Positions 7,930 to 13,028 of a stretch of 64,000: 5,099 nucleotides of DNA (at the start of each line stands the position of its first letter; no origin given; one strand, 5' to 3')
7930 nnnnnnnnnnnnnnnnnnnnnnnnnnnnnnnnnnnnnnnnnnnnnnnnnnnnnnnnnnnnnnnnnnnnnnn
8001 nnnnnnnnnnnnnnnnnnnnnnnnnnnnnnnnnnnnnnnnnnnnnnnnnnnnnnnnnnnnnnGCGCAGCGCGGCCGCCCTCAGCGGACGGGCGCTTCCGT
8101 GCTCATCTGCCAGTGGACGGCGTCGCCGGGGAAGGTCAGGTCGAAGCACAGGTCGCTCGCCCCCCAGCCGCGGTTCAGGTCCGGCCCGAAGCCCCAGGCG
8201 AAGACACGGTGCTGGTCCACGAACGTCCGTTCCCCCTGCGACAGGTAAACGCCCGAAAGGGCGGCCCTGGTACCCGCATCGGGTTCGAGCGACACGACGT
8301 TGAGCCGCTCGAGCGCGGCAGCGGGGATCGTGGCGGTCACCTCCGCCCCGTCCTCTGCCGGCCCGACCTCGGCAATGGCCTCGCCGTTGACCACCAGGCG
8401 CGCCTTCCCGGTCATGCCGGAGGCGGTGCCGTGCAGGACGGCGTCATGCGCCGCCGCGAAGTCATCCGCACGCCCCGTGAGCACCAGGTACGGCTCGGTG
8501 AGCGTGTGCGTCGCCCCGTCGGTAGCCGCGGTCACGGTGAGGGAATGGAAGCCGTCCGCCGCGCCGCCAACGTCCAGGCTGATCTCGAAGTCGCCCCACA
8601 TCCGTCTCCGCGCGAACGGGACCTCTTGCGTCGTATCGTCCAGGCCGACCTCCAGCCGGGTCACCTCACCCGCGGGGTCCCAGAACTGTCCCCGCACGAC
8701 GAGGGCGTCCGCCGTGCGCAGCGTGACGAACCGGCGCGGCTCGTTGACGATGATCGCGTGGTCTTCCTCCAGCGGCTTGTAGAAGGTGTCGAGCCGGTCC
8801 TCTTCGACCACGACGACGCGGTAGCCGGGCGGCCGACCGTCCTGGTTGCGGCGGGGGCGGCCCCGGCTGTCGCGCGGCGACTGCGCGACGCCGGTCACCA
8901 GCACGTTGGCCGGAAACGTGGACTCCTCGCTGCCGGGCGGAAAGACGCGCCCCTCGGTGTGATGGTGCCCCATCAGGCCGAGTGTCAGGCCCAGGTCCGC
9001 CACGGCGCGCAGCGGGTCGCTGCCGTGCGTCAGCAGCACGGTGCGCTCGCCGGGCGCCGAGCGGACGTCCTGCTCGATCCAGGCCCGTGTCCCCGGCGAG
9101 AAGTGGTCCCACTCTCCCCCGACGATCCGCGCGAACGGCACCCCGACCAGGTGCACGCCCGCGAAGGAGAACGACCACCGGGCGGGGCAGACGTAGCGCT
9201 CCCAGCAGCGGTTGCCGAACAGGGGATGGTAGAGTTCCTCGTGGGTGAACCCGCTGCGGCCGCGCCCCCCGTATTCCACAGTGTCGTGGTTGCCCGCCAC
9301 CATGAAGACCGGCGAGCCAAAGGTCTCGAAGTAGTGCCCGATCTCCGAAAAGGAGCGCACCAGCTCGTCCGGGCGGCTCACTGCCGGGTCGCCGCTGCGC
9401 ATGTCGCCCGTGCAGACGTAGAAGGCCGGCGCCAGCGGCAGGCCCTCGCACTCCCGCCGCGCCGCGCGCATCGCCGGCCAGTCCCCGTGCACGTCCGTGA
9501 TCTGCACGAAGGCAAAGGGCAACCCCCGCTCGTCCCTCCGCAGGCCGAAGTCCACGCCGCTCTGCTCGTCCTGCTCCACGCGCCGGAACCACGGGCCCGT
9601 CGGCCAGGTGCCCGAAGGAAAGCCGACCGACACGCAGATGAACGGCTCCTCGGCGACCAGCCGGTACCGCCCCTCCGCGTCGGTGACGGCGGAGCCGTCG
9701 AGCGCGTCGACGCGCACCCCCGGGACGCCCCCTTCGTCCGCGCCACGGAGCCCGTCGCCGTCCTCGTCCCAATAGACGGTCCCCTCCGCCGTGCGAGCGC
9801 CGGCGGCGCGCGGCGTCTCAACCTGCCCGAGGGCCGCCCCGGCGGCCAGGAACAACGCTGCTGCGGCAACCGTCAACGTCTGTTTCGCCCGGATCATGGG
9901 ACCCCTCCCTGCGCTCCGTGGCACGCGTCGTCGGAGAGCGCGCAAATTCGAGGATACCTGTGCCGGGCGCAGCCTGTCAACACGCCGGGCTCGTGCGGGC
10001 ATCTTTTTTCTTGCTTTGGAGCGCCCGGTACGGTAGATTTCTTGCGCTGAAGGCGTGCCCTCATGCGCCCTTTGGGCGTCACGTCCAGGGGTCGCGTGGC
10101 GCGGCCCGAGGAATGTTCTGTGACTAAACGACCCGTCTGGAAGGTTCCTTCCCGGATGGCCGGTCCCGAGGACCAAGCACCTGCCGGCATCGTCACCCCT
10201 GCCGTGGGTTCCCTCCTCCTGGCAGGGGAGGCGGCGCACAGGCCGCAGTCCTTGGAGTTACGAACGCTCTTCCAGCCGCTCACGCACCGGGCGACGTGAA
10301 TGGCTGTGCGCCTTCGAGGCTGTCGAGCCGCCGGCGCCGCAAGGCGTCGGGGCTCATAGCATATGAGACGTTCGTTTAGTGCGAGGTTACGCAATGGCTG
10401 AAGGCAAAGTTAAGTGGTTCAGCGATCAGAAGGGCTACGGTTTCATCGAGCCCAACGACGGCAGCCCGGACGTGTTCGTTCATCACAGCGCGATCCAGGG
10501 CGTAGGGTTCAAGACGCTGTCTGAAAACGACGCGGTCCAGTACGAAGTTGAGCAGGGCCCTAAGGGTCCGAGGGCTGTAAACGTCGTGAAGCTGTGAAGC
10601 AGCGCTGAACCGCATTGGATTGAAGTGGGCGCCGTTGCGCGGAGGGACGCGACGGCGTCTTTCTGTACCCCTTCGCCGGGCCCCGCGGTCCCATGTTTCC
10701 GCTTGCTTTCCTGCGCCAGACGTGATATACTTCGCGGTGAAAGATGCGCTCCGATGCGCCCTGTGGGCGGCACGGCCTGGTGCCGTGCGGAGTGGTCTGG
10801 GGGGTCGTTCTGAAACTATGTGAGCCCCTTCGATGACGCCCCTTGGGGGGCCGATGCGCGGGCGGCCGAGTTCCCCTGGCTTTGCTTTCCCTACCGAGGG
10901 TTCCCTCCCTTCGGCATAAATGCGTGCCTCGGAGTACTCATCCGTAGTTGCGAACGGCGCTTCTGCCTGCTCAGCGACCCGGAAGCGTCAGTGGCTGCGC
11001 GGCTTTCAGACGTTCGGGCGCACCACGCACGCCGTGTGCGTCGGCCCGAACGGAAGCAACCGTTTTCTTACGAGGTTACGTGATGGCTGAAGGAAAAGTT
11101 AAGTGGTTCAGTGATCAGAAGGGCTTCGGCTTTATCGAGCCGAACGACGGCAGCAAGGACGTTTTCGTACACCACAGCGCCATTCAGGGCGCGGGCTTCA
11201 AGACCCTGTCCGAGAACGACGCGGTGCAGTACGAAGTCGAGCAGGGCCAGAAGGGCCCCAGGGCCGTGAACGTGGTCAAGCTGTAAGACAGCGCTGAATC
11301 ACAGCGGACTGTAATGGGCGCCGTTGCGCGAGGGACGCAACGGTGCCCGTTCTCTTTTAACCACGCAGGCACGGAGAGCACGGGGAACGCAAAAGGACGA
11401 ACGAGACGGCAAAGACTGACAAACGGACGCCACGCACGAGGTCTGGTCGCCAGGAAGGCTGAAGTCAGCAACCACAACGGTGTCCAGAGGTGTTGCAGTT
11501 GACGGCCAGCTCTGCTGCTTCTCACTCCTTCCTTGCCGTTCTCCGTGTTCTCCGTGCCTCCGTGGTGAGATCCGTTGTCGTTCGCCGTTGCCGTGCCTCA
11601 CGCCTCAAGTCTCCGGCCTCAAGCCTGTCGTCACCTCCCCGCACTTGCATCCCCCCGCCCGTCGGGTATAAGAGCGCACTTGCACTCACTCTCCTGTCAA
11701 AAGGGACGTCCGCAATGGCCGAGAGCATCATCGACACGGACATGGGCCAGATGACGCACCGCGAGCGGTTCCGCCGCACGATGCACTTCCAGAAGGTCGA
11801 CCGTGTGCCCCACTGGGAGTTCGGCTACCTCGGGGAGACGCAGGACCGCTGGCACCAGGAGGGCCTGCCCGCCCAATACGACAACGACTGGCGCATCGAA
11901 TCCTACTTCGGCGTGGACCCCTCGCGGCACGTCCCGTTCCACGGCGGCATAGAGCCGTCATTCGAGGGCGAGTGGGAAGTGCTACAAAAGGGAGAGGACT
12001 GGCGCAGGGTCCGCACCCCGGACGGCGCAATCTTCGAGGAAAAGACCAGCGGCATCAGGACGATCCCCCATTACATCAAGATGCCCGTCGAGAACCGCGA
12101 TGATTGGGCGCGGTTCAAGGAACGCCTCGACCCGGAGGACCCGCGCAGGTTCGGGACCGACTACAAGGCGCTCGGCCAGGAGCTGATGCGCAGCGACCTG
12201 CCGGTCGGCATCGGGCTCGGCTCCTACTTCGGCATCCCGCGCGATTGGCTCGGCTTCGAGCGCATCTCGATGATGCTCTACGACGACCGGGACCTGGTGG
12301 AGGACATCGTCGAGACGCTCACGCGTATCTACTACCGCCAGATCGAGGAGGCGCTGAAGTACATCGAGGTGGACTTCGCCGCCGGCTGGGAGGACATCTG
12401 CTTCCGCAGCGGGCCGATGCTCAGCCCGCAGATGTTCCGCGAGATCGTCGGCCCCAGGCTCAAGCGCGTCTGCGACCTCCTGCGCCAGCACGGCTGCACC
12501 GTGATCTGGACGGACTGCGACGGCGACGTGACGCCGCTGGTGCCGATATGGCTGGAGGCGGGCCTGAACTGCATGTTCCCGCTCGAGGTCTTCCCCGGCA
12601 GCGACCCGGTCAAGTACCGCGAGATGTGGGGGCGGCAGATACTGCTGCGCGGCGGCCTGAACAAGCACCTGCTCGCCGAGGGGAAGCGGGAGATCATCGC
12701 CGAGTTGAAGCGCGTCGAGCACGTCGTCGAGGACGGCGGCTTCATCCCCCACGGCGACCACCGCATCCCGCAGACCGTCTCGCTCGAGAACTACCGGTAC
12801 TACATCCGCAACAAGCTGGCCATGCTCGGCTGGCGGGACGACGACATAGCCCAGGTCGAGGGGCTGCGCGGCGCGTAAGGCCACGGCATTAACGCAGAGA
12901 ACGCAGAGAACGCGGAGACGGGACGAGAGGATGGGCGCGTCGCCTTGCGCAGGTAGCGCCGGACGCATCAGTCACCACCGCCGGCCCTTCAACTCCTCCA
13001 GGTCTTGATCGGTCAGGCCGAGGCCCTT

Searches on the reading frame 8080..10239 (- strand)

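Call 59: search_protein_families(library=pfam, proteins=[window:8080-10239:-], max_evalue=0.001)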
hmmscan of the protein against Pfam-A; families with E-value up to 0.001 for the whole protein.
window:8080-10239:- (719 aa): 1 family
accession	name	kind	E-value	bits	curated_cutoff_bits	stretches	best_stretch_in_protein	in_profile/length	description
PF00149.33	Metallophos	-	3.3e-11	44.4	21.5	1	244-428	3-190/191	Calcineurin-like phosphoesterase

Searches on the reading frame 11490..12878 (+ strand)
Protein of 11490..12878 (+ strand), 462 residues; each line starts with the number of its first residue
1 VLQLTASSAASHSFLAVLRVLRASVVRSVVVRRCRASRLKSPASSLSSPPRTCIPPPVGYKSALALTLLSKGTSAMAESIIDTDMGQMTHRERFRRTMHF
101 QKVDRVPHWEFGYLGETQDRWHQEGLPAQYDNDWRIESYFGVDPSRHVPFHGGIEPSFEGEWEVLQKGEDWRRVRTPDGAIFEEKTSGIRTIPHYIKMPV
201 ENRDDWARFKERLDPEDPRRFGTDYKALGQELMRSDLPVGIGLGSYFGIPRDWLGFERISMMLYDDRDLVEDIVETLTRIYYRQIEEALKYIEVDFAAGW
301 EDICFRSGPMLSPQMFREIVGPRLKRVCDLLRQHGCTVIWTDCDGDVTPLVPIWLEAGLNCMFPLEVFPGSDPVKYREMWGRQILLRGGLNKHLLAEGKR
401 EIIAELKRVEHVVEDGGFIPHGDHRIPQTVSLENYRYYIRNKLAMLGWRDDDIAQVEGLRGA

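Call 59: search_protein_families(library=pfam, proteins=[window:11490-12878:+], max_evalue=0.001)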
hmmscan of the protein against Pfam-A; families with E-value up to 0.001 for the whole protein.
window:11490-12878:+ (462 aa): 1 family
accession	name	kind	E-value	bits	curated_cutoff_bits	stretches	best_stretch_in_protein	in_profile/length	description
PF01208.23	URO-D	-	2e-13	50.5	23.9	1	193-438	93-339/346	Uroporphyrinogen decarboxylase (URO-D)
